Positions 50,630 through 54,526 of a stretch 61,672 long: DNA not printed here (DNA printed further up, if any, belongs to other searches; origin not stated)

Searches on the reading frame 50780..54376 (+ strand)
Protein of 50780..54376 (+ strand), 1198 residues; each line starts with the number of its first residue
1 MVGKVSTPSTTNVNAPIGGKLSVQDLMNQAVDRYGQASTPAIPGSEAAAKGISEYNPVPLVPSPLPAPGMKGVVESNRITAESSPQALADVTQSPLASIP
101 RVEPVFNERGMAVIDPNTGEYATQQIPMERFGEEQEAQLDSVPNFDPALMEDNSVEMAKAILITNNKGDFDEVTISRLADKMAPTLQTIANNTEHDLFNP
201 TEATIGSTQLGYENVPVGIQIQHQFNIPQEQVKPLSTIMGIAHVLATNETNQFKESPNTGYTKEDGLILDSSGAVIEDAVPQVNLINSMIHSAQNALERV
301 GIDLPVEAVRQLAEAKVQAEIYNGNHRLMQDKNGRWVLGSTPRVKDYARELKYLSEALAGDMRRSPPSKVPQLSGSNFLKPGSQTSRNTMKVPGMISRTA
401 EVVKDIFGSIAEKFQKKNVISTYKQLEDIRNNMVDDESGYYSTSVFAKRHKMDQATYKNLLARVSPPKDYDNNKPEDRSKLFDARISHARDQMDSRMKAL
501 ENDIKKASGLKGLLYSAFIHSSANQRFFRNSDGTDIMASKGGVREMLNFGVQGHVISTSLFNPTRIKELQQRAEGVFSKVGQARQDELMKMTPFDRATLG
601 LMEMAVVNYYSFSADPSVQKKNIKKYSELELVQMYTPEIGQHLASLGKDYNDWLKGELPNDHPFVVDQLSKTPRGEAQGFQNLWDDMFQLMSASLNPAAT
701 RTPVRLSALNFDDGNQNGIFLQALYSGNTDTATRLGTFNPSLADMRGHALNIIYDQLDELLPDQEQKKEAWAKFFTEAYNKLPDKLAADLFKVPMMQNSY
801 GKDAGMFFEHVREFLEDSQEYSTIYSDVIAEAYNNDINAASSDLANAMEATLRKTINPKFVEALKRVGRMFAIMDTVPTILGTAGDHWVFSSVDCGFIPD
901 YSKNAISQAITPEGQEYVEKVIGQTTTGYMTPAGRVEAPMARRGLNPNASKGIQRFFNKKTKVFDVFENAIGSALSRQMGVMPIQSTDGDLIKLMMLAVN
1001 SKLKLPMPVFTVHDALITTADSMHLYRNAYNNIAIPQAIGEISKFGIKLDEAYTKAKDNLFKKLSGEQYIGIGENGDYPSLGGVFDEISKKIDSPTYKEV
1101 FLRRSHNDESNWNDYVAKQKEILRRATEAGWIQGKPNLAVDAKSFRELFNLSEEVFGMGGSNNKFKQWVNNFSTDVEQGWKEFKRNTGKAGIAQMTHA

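Call 39: search_protein_families(library=phrogs, proteins=[window:50780-54376:+], max_evalue=0.001)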
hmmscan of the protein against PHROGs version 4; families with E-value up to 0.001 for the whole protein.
window:50780-54376:+ (1198 aa): 0 families

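Call 59: search_solved_structures(query=window:50780-54376:+, max_evalue=1)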
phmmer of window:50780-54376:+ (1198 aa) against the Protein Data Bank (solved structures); distinct sequences matched with E-value up to 1: 6.
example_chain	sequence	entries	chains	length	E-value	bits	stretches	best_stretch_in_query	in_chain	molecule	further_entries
7rm4_D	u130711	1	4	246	0.11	13.2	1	116-209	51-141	6-11 T cell receptor beta chain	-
7rrg_E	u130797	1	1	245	0.24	12.1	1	116-205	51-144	T cell receptor, beta chain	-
2kfk_A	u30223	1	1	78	0.41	11.3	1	440-488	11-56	Bud emergence protein 1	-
1ip9_A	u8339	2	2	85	0.51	11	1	439-487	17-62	BEM1 PROTEIN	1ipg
3ffc_E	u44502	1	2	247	0.63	10.7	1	116-209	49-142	CF34 beta chain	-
4qrp_E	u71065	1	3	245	0.81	10.3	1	116-209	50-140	DD31 TCR beta chain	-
